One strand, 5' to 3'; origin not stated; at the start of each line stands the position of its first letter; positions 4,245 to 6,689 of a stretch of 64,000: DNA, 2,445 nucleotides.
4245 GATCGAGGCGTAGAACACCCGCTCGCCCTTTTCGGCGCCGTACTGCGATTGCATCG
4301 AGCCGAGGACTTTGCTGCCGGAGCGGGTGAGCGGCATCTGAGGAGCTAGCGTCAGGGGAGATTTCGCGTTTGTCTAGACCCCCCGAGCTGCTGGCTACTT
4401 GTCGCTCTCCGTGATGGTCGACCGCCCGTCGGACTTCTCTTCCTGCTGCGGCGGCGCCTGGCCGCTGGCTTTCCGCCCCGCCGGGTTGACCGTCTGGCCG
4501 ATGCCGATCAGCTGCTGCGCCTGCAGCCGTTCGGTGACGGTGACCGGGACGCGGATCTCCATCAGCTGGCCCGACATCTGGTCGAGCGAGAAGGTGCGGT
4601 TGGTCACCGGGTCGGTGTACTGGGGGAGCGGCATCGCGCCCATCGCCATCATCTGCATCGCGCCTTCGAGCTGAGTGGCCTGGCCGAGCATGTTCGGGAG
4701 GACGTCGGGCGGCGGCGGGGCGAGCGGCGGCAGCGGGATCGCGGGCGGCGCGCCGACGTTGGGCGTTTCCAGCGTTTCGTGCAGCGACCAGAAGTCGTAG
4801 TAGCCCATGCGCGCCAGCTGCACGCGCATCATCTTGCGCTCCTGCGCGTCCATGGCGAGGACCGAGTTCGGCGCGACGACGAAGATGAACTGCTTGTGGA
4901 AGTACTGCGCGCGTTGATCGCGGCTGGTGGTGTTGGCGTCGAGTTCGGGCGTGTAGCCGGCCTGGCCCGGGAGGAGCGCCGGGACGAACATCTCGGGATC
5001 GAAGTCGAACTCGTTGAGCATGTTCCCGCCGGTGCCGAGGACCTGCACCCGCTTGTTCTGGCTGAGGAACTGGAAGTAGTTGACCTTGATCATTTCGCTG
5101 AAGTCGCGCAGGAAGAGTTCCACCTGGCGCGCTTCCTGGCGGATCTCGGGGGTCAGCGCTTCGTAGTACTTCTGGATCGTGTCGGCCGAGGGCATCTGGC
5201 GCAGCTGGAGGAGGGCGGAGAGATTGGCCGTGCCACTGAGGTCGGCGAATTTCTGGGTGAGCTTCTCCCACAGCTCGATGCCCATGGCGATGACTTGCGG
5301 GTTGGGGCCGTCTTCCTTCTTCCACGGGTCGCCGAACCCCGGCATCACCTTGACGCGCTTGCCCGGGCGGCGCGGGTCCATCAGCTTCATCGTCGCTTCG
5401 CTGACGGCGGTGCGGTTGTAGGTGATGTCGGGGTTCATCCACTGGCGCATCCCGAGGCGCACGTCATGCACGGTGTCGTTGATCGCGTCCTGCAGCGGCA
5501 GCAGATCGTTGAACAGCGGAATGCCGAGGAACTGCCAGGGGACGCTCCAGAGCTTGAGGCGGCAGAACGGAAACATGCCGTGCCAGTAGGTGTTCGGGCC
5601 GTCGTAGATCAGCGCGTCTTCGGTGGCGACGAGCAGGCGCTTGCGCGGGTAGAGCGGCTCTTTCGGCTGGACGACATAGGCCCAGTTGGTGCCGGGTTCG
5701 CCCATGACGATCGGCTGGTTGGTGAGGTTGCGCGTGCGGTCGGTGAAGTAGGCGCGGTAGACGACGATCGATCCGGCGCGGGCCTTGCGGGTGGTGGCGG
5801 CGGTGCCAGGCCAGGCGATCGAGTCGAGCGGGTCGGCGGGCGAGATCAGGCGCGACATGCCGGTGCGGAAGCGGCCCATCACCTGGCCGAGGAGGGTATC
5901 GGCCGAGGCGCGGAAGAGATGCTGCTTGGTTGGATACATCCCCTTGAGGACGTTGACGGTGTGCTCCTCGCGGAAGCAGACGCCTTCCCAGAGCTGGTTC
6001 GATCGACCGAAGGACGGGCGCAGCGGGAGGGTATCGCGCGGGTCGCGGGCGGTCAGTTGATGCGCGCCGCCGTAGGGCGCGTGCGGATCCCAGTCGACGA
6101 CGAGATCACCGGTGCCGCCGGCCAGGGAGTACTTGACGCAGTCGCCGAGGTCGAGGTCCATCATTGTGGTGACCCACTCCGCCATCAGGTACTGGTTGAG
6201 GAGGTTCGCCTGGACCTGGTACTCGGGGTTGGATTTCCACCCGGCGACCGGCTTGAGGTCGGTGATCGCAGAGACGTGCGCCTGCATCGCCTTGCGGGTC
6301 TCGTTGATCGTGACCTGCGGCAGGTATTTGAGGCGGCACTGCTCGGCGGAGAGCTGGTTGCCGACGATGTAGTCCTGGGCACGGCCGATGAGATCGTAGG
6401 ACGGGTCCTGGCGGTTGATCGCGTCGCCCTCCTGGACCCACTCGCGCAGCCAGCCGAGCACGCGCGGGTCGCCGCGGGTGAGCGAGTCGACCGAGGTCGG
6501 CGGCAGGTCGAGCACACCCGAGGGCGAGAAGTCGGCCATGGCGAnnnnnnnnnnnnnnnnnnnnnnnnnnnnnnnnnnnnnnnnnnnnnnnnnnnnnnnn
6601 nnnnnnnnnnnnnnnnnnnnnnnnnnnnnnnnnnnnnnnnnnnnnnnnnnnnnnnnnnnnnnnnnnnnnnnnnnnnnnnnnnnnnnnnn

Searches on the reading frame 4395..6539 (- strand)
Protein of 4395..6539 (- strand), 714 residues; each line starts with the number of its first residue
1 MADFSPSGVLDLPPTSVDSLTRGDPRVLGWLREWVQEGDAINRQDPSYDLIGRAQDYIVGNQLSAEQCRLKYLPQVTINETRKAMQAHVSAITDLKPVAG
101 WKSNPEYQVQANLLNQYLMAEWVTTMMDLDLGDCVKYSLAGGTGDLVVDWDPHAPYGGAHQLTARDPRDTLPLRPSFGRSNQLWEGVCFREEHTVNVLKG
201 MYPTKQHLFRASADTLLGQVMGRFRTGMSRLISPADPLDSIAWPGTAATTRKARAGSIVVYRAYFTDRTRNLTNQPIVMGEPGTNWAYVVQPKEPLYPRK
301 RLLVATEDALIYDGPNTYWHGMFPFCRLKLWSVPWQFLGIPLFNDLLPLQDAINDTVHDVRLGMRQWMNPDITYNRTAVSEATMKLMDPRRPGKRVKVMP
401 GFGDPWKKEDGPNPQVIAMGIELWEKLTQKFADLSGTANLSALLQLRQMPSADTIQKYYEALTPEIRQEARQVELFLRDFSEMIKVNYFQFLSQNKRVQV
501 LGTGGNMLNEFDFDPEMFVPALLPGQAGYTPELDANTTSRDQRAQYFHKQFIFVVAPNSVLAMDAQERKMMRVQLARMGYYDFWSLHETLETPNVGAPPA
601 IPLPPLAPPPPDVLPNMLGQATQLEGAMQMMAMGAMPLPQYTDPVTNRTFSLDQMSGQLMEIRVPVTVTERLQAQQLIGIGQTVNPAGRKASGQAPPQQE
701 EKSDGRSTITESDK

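Call 29: search_protein_families(library=phrogs, proteins=[window:4395-6539:-], max_evalue=0.001)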
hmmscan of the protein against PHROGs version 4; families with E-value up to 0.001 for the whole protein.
window:4395-6539:- (714 aa): 0 families

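Call 74: find_related_loci(query=window:4395-6539:-, collection=viral_contigs, flank=10000)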
Query window:4395-6539:- (714 aa) in viral_contigs; peptide patterns used: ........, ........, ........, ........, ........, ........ (x = any residue, [..] = any of these).
48 stretches matched a pattern; 48 encode a relative of the query (tblastn E <= 1e-3); 48 distinct loci.
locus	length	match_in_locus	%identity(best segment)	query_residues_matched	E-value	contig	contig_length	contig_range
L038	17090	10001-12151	85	1-714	0e+0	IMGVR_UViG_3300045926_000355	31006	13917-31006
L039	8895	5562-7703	87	1-714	0e+0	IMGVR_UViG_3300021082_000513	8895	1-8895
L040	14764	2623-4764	89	1-714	0e+0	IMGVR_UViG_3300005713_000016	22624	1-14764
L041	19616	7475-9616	85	1-714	0e+0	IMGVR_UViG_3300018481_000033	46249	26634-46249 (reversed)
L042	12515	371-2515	86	1-714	0e+0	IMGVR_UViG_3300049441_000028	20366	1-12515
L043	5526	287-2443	86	1-714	0e+0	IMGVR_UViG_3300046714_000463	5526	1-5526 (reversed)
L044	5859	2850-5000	86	1-714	0e+0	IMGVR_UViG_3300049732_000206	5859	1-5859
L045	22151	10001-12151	86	1-714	0e+0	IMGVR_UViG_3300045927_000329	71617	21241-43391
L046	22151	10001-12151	85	1-714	0e+0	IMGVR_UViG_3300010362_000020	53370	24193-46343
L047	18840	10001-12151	84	1-714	0e+0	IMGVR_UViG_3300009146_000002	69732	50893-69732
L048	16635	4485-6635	84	1-714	0e+0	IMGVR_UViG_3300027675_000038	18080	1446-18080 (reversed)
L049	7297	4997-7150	86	1-714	0e+0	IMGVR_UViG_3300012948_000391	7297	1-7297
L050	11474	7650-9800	85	1-714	0e+0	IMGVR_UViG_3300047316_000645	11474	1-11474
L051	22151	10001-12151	85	1-714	0e+0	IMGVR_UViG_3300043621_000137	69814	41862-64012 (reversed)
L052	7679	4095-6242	85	1-714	0e+0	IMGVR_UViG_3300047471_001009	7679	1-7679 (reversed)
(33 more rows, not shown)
